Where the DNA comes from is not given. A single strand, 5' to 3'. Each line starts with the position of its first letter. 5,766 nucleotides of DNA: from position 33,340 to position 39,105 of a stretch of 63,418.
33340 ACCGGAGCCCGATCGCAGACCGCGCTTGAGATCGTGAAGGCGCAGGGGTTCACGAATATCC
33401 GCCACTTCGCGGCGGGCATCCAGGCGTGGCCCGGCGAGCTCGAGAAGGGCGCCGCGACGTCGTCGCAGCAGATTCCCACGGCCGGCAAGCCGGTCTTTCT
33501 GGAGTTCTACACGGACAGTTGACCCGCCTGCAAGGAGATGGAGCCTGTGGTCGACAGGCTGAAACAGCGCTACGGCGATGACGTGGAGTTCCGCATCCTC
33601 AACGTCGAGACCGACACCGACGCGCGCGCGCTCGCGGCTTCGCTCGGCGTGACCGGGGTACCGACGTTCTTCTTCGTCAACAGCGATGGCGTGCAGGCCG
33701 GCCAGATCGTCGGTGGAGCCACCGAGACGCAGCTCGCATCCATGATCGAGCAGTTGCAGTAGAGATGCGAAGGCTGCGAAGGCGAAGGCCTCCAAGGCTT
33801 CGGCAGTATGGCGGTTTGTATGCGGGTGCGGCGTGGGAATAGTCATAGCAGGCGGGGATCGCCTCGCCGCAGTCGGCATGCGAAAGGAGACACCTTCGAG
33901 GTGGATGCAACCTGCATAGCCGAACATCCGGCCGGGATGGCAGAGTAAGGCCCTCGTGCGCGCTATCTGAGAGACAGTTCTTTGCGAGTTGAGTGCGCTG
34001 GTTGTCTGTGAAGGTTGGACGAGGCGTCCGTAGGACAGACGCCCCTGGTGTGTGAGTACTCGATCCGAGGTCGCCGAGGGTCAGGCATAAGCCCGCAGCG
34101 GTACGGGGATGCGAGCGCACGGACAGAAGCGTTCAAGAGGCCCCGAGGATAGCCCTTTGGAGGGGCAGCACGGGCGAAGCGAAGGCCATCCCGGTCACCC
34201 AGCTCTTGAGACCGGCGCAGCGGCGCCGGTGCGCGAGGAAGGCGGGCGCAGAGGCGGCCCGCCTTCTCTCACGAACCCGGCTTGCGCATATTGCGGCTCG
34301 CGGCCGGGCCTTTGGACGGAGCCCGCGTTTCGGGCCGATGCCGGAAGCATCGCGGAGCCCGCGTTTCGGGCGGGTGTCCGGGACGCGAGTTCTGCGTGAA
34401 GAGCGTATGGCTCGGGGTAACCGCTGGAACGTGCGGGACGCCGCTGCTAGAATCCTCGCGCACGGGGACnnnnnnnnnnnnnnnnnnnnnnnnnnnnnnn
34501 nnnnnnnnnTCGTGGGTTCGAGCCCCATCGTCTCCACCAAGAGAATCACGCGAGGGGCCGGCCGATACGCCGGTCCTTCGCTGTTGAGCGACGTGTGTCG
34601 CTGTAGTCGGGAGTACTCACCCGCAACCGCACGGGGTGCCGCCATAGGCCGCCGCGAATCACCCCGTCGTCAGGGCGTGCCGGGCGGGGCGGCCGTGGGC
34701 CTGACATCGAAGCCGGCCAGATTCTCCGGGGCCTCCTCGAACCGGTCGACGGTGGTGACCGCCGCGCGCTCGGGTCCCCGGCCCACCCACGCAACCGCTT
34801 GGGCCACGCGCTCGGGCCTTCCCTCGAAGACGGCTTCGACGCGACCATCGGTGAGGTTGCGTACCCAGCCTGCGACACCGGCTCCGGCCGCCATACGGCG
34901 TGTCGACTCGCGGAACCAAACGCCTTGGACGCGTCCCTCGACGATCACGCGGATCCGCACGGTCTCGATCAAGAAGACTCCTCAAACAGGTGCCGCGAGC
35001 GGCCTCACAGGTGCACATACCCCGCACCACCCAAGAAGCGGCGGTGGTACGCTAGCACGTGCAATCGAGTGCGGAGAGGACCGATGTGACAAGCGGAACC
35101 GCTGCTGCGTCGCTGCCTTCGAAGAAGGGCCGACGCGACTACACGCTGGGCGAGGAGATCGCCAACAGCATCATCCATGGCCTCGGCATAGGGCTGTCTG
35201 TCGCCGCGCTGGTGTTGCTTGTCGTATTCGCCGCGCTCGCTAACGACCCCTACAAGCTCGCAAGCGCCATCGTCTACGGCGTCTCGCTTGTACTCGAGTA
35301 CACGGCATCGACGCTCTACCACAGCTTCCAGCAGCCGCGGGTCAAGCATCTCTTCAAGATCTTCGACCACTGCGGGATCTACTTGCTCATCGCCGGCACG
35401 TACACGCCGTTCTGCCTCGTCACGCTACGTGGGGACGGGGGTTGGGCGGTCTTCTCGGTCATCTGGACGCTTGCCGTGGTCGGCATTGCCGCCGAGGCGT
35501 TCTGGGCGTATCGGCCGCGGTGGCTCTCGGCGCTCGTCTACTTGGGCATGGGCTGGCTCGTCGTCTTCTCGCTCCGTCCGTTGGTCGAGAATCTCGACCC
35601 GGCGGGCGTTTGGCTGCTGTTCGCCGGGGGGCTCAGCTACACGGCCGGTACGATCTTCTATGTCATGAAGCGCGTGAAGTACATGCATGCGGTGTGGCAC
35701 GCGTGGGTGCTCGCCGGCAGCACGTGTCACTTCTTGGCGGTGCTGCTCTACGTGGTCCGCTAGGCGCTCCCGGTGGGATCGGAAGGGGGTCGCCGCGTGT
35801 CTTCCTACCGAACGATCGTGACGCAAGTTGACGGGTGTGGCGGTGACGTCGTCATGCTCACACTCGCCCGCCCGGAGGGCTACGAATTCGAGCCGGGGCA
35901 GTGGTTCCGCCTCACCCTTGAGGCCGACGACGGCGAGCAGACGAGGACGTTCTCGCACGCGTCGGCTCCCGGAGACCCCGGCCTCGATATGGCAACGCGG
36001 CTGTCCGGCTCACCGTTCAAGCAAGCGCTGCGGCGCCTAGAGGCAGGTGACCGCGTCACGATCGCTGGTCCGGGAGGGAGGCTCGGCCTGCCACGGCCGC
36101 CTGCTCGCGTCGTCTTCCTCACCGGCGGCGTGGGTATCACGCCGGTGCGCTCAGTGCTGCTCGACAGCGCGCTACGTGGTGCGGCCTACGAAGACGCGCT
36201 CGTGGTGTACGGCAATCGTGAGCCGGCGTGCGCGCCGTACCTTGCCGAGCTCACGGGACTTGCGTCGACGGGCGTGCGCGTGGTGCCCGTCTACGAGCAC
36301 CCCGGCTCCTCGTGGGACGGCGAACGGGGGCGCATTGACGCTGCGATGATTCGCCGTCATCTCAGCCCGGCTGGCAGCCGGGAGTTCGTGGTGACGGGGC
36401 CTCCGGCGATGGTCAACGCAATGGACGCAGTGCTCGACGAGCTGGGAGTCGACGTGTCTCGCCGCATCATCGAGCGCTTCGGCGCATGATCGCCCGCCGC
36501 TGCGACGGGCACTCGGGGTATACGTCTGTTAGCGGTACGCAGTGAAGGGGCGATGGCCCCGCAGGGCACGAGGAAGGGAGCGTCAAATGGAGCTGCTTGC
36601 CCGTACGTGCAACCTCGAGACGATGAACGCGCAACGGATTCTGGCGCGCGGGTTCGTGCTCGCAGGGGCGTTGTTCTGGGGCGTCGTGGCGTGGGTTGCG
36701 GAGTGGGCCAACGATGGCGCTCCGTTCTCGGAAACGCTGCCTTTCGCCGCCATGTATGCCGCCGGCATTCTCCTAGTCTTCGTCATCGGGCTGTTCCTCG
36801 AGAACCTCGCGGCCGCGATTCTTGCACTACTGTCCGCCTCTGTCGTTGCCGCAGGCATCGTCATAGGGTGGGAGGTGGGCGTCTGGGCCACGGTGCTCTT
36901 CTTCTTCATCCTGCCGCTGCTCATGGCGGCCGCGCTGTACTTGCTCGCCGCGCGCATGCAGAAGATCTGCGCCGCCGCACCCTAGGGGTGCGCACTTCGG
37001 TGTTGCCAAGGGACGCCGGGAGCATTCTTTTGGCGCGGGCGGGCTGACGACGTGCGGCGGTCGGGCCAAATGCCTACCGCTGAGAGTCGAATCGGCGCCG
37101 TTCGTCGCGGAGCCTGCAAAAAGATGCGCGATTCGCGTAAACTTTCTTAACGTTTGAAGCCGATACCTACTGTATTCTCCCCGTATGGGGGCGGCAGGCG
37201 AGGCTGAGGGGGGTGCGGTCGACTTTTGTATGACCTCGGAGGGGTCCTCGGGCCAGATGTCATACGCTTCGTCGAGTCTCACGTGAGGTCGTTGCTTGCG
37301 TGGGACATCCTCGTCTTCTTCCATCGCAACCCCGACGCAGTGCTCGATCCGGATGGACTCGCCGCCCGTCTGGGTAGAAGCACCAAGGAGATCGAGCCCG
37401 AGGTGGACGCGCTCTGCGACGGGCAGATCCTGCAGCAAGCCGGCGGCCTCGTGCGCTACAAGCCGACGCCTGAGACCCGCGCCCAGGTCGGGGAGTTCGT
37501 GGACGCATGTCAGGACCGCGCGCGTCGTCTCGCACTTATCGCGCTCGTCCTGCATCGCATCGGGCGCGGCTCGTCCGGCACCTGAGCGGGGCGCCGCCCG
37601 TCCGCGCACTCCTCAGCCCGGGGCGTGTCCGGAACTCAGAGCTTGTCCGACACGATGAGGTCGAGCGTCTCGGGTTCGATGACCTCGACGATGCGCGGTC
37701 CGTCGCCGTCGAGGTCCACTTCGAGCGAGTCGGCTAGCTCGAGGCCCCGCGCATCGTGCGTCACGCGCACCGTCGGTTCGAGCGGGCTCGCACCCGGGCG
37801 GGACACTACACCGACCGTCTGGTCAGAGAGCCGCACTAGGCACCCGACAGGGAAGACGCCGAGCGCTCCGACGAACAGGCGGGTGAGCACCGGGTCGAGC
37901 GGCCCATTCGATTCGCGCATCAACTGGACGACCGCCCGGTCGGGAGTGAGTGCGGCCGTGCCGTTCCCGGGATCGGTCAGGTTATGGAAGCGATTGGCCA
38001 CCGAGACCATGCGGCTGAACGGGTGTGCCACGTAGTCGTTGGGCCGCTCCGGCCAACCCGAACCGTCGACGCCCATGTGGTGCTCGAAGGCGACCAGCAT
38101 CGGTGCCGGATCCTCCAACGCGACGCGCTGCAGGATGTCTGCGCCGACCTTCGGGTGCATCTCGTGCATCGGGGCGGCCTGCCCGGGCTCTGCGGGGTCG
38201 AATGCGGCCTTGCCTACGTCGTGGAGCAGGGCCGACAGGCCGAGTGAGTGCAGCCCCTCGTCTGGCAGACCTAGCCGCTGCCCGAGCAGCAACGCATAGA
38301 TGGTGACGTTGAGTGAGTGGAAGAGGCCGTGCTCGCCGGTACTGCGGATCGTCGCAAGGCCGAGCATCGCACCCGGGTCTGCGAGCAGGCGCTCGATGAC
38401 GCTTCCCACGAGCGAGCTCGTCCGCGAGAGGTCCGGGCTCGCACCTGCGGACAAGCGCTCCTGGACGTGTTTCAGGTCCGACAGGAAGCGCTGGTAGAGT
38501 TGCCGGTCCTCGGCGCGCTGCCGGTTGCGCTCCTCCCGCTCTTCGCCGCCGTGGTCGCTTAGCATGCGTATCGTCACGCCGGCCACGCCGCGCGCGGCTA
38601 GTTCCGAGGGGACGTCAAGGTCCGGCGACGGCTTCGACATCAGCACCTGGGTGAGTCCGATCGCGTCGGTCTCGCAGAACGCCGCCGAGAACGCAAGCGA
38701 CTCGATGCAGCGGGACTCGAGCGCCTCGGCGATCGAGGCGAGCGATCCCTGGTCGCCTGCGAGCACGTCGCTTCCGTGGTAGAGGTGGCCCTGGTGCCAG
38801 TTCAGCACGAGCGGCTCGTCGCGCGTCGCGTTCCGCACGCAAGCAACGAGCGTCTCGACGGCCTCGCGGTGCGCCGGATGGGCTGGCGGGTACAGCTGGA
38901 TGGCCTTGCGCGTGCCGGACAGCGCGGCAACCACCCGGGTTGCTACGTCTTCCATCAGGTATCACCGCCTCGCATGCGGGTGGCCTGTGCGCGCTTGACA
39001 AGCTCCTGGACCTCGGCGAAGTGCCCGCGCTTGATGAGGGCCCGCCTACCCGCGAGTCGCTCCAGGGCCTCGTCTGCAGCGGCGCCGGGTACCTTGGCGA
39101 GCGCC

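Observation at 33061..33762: In-frame UGA at the first Cys of a thioredoxin CxxC motif: candidate selenocysteine-containing rhodanese-thioredoxin fusion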

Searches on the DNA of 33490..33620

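Call 52: search_rna_families(source=window, start=33490, end=33620, threshold=evalue, max_evalue=10, show_alignments=3)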
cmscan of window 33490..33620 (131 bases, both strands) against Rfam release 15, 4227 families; matches with E-value up to 10: 0.
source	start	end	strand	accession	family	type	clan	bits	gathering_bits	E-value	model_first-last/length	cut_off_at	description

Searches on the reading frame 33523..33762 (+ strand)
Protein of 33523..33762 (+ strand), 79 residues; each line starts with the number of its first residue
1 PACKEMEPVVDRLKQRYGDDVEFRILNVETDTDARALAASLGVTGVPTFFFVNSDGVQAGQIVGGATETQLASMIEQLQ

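Call 55: search_protein_representatives(protein=window:33523-33762:+)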
Query: 79 residues. Proteins with E-value up to 0.001 (for the whole library): 373; up to 1e-10: 5; up to 1e-30: 0. The best 150 are listed.
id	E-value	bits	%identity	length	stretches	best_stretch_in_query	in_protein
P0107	8.7e-20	86.1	63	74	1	6-78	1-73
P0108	3.1e-14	68.6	52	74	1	6-78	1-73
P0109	8.0e-11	57.7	34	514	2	1-77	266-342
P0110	8.7e-11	57.6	33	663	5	3-59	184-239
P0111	9.8e-11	57.5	31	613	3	1-61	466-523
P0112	2.6e-10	56.1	45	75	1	6-78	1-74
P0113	3.2e-10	55.8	33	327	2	3-77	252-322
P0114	3.7e-10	55.6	35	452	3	3-68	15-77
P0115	3.8e-10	55.6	43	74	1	6-79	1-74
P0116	5.4e-10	55.1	42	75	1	6-76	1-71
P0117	7.0e-10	54.7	46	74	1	6-78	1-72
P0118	1.0e-09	54.2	38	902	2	3-77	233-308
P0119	1.5e-09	53.7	41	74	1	6-78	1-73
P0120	2.8e-09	52.8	31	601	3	3-56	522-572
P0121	6.1e-09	51.8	34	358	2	3-75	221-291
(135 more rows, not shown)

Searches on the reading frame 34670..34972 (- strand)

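Call 39: search_protein_families(library=pfam, proteins=[window:34670-34972:-], max_evalue=0.0001)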
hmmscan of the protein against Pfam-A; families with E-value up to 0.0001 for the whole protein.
window:34670-34972:- (100 aa): 1 family
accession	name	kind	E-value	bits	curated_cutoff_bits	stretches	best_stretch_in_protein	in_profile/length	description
PF00708.24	Acylphosphatase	-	4.2e-21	75.5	22.5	1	8-89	2-84/85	Acylphosphatase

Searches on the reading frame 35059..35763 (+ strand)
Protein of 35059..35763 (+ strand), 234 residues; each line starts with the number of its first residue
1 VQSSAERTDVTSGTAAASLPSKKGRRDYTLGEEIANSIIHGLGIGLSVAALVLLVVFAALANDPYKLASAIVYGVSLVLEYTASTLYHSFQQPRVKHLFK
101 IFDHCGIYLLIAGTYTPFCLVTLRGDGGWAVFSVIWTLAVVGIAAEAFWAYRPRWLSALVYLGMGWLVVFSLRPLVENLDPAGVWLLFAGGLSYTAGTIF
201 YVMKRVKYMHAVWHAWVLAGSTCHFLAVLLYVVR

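Call 39: search_protein_families(library=pfam, proteins=[window:35059-35763:+], max_evalue=0.0001)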
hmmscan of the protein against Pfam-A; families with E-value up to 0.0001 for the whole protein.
window:35059-35763:+ (234 aa): 1 family
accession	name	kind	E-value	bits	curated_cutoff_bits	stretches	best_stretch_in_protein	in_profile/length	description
PF03006.26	HlyIII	-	6.2e-45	154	26.2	1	30-225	3-224/224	Haemolysin-III related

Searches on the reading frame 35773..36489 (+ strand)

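Call 39: search_protein_families(library=pfam, proteins=[window:35773-36489:+], max_evalue=0.0001)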
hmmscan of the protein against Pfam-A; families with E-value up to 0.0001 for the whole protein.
window:35773-36489:+ (238 aa): 1 family
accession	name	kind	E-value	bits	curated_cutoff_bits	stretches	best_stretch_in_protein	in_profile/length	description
PF00175.26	NAD_binding_1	-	4.7e-15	56.6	22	1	115-217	1-107/109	Oxidoreductase NAD-binding domain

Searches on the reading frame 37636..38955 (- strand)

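Call 39: search_protein_families(library=pfam, proteins=[window:37636-38955:-], max_evalue=0.0001)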
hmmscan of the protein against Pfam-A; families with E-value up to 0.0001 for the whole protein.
window:37636-38955:- (439 aa): 2 families
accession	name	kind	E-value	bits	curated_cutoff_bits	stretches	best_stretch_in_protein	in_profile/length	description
PF13487.12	HD_5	-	1.3e-11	44.9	27.2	1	213-356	17-169/170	HD domain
PF01966.28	HD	-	9e-08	32.9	22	1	213-297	4-89/116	HD domain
